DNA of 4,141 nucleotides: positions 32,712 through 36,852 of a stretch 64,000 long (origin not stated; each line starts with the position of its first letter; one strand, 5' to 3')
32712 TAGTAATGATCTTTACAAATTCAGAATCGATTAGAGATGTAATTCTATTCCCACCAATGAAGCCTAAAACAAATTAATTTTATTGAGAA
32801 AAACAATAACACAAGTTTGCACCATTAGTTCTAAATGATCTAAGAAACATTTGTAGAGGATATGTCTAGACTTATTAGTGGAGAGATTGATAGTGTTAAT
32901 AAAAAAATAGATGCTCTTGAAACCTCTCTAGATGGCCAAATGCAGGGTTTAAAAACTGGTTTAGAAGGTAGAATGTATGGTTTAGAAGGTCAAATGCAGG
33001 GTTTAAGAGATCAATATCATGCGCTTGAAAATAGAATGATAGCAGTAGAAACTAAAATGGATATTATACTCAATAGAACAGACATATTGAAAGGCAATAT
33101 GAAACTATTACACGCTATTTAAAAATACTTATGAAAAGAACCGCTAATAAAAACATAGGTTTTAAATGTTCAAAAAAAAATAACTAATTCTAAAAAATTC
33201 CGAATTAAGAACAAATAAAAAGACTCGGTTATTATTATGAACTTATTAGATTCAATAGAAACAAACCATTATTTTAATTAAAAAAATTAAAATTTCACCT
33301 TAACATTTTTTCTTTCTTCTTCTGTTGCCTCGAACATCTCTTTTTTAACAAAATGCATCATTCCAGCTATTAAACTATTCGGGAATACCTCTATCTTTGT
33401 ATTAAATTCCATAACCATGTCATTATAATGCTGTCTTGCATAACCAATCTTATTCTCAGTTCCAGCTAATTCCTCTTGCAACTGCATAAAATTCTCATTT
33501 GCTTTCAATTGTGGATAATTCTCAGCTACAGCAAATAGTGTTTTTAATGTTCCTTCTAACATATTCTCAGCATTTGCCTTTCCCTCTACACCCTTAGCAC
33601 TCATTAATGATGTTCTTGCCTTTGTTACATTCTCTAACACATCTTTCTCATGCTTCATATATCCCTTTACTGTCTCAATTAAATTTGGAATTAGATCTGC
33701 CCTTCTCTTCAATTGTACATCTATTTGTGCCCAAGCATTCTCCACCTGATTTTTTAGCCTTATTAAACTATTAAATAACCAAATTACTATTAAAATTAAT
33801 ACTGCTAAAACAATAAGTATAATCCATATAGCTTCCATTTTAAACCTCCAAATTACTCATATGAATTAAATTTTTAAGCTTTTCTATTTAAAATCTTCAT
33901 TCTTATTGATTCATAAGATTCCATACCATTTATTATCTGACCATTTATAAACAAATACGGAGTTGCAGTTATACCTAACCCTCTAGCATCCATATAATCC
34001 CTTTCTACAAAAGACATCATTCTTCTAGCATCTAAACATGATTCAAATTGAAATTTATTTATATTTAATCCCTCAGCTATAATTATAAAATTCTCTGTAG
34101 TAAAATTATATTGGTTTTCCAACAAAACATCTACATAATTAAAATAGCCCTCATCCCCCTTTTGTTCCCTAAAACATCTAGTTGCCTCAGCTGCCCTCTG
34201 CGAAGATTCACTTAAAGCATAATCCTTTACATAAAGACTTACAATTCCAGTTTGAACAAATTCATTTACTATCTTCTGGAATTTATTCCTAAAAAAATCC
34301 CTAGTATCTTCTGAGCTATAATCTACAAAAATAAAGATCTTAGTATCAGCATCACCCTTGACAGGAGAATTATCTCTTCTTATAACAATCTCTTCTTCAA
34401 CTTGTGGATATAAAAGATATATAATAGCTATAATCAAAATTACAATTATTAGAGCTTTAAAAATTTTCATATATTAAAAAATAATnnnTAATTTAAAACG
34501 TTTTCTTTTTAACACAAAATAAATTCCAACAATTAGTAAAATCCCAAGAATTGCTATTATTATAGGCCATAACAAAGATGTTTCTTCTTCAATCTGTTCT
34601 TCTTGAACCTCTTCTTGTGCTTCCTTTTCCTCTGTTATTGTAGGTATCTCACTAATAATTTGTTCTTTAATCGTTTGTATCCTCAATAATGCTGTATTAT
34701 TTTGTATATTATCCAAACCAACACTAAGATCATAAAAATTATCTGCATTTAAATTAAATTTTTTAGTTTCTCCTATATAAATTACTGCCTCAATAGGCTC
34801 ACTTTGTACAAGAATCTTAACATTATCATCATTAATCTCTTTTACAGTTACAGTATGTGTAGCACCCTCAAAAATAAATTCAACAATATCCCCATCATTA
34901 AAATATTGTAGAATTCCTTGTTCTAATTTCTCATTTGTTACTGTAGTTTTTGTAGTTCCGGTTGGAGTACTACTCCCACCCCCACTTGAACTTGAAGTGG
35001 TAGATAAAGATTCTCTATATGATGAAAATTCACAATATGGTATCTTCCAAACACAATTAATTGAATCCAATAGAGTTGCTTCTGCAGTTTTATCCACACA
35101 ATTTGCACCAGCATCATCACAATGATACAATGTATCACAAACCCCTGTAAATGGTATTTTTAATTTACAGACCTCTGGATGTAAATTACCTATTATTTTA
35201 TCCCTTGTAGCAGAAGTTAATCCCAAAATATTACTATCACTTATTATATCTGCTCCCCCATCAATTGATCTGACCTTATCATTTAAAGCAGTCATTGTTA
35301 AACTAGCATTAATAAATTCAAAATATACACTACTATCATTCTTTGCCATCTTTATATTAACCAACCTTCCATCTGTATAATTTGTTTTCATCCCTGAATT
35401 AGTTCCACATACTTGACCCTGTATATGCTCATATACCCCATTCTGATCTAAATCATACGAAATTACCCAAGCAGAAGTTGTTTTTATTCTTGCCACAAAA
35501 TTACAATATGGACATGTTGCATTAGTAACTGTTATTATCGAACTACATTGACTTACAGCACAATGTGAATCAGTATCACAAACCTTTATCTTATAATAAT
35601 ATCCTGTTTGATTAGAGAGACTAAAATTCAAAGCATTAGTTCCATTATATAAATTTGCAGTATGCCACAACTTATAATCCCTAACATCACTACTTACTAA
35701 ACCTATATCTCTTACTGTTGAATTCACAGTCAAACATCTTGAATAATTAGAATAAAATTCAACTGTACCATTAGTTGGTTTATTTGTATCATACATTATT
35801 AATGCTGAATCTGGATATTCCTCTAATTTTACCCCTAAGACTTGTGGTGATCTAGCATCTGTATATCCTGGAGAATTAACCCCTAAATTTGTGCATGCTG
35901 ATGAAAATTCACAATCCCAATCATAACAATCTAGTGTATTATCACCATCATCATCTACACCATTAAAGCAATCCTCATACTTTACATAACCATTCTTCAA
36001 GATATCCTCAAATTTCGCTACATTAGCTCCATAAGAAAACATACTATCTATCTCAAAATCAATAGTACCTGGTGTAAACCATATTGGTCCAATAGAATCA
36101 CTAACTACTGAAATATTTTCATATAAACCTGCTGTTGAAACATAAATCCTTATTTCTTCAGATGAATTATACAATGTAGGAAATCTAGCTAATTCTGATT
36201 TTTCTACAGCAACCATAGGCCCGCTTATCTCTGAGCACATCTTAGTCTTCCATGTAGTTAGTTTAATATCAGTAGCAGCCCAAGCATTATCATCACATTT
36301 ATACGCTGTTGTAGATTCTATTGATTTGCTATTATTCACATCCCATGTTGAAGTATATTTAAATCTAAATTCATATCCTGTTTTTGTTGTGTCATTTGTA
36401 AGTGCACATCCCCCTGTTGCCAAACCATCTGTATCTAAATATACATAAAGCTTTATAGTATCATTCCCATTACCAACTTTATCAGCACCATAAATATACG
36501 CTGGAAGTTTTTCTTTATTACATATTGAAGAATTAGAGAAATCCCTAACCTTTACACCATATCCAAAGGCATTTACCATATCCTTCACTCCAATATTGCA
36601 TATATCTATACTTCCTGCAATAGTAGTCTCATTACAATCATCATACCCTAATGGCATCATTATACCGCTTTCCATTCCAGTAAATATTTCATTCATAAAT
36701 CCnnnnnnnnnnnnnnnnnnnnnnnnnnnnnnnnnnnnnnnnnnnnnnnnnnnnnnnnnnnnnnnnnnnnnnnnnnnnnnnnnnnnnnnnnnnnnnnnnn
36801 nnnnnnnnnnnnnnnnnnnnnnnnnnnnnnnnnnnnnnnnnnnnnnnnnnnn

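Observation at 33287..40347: Giant Cys/Trp-rich repeat surface protein in an apparent operon with a CxxC-less DsbA-like protein and LemA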

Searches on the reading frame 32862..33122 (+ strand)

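Call 3: search_protein_families(library=pfam, proteins=[window:32862-33122:+], max_evalue=1)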
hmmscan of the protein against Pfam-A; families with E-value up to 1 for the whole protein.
window:32862-33122:+ (86 aa): 11 families
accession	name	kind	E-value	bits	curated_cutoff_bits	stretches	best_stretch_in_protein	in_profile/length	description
PF06825.17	HSBP1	-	0.0038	17.5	28.6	1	1-28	21-48/51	Heat shock factor binding protein 1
PF23991.1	DUF7310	-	0.0042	18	40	1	11-68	27-76/83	Coiled-coil region of unknown function (DUF7310)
PF20733.2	LRIM1_dimer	-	0.016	15.6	35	1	7-74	39-105/187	Dimerization domain in LRIM1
PF07902.16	Gp58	-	0.02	13.6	34.5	1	2-52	215-265/594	gp58-like protein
PF05531.17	NPV_P10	-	0.028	15.3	29.8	1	5-50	9-56/75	Nucleopolyhedrovirus P10 protein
PF10805.13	DUF2730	-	0.051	14.1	24.9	1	9-71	42-98/102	Protein of unknown function (DUF2730)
PF03670.18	UPF0184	-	0.072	13.9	21.5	0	50-81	26-57/83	Uncharacterised protein family (UPF0184)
PF01920.25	Prefoldin_2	-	0.092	13.2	27.6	0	30-67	63-100/106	Prefoldin subunit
PF15397.11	DUF4618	-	0.097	12.5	34.9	1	13-69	51-107/258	Domain of unknown function (DUF4618)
PF01442.23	Apolipoprotein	-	0.14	12.2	90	1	11-63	85-138/190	Apolipoprotein A1/A4/E domain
PF02331.20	P35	-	0.23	11.3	20.8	1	5-72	49-121/296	Apoptosis preventing protein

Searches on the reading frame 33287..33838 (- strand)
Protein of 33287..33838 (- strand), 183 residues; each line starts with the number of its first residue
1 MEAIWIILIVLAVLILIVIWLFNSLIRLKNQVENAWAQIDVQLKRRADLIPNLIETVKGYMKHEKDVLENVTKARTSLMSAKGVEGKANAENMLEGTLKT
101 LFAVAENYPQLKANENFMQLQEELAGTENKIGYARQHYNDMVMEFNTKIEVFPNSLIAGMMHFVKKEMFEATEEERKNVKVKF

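Call 3: search_protein_families(library=pfam, proteins=[window:33287-33838:-], max_evalue=1)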
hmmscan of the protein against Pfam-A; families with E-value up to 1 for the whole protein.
window:33287-33838:- (183 aa): 11 families
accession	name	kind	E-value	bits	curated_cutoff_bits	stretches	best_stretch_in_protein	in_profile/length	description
PF04011.17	LemA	-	7.9e-65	217.7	26.2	1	35-183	1-149/149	LemA family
PF25474.1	TPR_TmcB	-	0.0039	17.6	27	1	22-89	56-123/125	TmcB, TPR repeats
PF05399.16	EVI2A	-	0.0046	17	25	1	3-33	133-163/231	Ectropic viral integration site 2A protein (EVI2A)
PF04932.20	Wzy_C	-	0.027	14.7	31.7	1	3-58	41-96/149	O-Antigen ligase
PF07219.19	HemY_N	-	0.04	14.5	31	1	6-47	21-61/107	HemY protein N-terminus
PF23529.1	Microp_apicomplexa_16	-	0.078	13.4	27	1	3-28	31-56/73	Apicomplexa microprotein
PF23219.2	LAMB1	-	0.082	13.1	26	1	50-115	66-131/155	LAMB1-4 helical domain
PF16316.10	DUF4956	-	0.12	12.5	30.6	1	5-62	92-149/169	Domain of unknown function (DUF4956)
PF14023.12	Bestrophin-like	-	0.35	10.8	32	1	4-23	170-189/232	Bestrophin-like domain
PF00558.24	Vpu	-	0.43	10.8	24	1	2-45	5-45/81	Vpu protein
PF06103.16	DUF948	-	0.47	11.1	37.2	0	6-74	5-70/89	Bacterial protein of unknown function (DUF948)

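Call 4: search_protein_families(library=ncbifam, proteins=[window:33287-33838:-], max_evalue=1)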
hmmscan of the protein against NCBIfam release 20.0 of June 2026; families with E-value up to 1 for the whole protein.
window:33287-33838:- (183 aa): 4 families
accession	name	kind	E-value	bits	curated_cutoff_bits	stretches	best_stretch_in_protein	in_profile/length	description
NF040966.1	MamQ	equivalog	5e-23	81.7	250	2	88-176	106-194/221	magnetosome protein MamQ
TIGR01906.1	integ_TIGR01906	hypoth_equivalog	0.004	17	74.8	1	4-94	8-92/207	TIGR01906 family membrane protein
NF006476.0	PRK08878.1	equivalog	0.029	13.6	322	1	8-128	67-188/317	cobalamin biosynthesis family protein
TIGR03391.1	FeS_syn_CsdE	equivalog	0.042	13.8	136.4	1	89-147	20-76/139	cysteine desulfurase sulfur acceptor subunit CsdE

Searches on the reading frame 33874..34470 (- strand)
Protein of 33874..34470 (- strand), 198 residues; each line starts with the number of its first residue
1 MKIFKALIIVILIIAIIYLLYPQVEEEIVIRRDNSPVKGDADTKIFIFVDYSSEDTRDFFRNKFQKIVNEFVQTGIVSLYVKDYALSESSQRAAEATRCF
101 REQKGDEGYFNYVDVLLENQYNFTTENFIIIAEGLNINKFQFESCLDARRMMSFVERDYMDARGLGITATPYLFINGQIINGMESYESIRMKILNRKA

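Call 3: search_protein_families(library=pfam, proteins=[window:33874-34470:-], max_evalue=1)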
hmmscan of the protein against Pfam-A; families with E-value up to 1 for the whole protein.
window:33874-34470:- (198 aa): 4 families
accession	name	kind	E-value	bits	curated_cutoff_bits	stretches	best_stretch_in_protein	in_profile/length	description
PF13462.12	Thioredoxin_4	-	1.2e-20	74.8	23.2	1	40-193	12-163/165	Thioredoxin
PF01323.26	DSBA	-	1.7e-06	28.4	25.6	1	77-190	73-187/191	DSBA-like thioredoxin domain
PF11988.14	Dsl1_N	-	0.021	14.3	25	1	40-99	165-224/350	Retrograde transport protein Dsl1 N terminal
PF22316.2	ABhydrolase-like_N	-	0.055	13.8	27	1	54-119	19-79/106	A/B hydrolase-like, N-terminal domain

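Call 4: search_protein_families(library=ncbifam, proteins=[window:33874-34470:-], max_evalue=1)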
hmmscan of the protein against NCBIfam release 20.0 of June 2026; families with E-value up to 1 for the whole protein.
window:33874-34470:- (198 aa): 2 families
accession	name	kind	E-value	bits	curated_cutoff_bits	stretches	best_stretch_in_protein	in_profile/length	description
NF041057.1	Rcas_1661_fam_Se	equivalog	3.7e-18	66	190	1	41-190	89-241/247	Rcas_1661 family thioredoxin-like (seleno)lipoprotein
NF041554.1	SA1362_fam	subfamily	0.13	12.4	42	1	1-21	25-45/70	SA1362 family protein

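Call 20: find_homologous_proteins(query=window:33874-34470:-, max_evalue=0.001)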
Query window:33874-34470:- (198 aa): 4 proteins with E <= 0.001 among 129 candidates.
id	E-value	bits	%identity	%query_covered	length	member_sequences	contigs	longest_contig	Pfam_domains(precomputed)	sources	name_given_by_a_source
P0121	9.1e-123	425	99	100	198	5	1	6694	PF01323.27,PF13462.13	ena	-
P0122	4.1e-27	113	32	97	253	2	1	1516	PF01323.27,PF13462.13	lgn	-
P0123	6.6e-26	109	35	87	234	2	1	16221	PF01323.27,PF13462.13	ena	-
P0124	6.5e-25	106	37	82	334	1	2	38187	PF13098.14,PF01323.27,PF13462.13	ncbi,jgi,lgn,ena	-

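Call 84: search_protein_representatives(protein=window:33874-34470:-)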
Query: 198 residues. Proteins with E-value up to 0.001 (for the whole library): 8517; up to 1e-10: 1113; up to 1e-30: 16. The best 150 are listed.
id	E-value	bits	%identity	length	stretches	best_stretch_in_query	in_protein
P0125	8.6e-61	221.3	31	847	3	33-190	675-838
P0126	4.6e-46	173.2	33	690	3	39-190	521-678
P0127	7.5e-42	159.5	31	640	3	28-193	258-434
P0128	2.4e-39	151.4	29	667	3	34-189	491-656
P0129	2.0e-38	148.3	27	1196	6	4-182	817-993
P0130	2.2e-37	145.0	30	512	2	28-191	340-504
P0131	1.5e-36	142.3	30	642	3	33-191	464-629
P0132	5.5e-36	140.4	25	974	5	51-190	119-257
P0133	1.9e-34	135.4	28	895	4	34-193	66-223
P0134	6.8e-34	133.6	26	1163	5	30-191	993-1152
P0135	9.4e-34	133.1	30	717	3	48-193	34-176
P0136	3.5e-33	131.3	26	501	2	5-193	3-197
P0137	6.4e-33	130.4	36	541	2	24-177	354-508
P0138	1.6e-32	129.1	25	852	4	25-184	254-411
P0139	2.1e-31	125.5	29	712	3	10-189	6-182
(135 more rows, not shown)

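Call 94: list_cluster_members(proteins=[P0001, window:33874-34470:-, window:33287-33838:-])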
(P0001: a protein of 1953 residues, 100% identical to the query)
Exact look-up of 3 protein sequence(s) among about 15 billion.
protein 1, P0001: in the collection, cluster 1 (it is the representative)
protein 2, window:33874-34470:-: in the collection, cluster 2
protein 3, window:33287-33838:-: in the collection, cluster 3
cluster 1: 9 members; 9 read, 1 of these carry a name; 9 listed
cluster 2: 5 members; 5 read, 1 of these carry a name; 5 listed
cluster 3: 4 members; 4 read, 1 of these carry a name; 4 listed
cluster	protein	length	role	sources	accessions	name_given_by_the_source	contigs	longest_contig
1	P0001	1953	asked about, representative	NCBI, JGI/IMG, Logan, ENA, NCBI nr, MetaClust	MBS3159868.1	hypothetical protein J4436_03700 [Candidatus Woesearchaeota archaeon] | hypothetical protein [Candidatus Woesearchaeota archaeon] | \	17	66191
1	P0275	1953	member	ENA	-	-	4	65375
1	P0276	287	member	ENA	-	-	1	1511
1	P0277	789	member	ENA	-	-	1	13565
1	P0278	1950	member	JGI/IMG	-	-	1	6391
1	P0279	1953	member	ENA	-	-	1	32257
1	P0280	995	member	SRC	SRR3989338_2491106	-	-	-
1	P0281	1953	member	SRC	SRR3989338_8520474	-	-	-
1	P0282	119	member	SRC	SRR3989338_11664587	-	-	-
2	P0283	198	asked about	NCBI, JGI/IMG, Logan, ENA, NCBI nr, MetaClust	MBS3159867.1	thioredoxin domain-containing protein [Candidatus Woesearchaeota archaeon] | \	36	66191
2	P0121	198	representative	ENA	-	-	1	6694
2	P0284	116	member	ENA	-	-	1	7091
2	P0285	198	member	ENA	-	-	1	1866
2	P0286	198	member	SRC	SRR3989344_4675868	-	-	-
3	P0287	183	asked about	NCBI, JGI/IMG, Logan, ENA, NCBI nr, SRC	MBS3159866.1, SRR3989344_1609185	LemA family protein [Candidatus Woesearchaeota archaeon]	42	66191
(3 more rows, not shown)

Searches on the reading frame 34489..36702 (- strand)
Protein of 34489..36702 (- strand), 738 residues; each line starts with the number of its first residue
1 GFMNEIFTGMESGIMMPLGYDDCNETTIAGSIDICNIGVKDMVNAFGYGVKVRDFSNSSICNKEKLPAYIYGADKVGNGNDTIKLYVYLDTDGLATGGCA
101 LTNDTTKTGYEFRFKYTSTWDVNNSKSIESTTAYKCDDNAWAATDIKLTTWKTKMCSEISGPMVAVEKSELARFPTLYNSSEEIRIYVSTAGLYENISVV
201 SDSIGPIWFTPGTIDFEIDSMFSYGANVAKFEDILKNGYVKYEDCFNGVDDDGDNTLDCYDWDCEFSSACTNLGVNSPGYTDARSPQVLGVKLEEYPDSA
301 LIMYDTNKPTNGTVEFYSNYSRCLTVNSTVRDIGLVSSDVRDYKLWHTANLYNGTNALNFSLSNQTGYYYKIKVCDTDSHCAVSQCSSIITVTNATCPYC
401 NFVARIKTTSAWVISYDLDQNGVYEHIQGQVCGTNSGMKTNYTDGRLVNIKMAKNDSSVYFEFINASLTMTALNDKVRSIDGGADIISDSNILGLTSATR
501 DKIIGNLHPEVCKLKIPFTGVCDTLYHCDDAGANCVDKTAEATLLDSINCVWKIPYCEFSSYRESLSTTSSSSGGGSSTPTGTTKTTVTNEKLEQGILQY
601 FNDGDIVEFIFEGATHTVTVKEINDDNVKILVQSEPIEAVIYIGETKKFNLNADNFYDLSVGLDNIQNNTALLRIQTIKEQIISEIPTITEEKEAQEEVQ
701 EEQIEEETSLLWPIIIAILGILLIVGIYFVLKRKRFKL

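Call 49: predict_structure(alignment_id=A3)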
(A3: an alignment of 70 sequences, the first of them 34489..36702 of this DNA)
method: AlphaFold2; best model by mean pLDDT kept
length: 738 residues; sequences in the alignment: 70
mean_pLDDT: 87.6   pTM: 0.74
mean pLDDT of the five models: 87.6, 86.9, 85.6, 84.8, 84.5
residues with pLDDT >= 90: 493; 70-90: 172; 50-70: 30; < 50: 43
segments of 3 or more residues with pLDDT < 50: 1-8, 569-582, 689-708
pLDDT, mean of each block of 10 residues (from residue 1): 44 87 96 96 93 96 91 92 97 89 96 98 95 97 97 92 95 91 93 97 95 88 72 77 89 91 92 90 89 91 93 95 92 93 93 90 95 94 93 89 86 93 93 81 82 95 91 69 81 90 89 92 92 91 96 88 71 33 78 91 96 95 97 88 96 95 95 97 71 39 43 84 93 73
secondary structure, 60 per line:
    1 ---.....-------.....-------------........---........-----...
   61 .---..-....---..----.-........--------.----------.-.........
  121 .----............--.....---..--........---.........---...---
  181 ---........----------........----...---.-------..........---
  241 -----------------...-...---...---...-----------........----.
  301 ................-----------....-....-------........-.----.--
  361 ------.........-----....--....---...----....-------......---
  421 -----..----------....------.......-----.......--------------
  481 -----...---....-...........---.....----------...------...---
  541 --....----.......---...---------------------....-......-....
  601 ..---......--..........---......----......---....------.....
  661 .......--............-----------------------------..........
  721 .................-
elements in order (helices of 4 or more, strands of 3 or more residues): H4-8 E16-20 E34-41 E45-52 H68-71 E83-90 E112-121 E126-137 E140-144 H152-159 E163-167 H168-171 E184-191 E202-209 E214-216 H228-237 E288-295 E300-316 E328-331 H333-336 E344-351 E367-375 E381-384 E387-390 E401-404 E412-417 E438-441 E448-454 E460-466 E486-488 E492-495 H497-507 E511-515 E526-528 E535-537 E543-546 E551-554 E561-563 E585-588 H590-595 E597-602 E606-611 E614-623 E627-632 E637-642 E646-649 E656-667 E670-681 H711-737

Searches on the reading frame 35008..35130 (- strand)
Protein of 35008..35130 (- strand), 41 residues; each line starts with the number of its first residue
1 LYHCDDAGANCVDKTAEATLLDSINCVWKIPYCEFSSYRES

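Call 86: search_protein_families(library=pfam, proteins=[window:35008-35130:-], max_evalue=10)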
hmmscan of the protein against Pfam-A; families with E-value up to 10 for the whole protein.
window:35008-35130:- (41 aa): 0 families
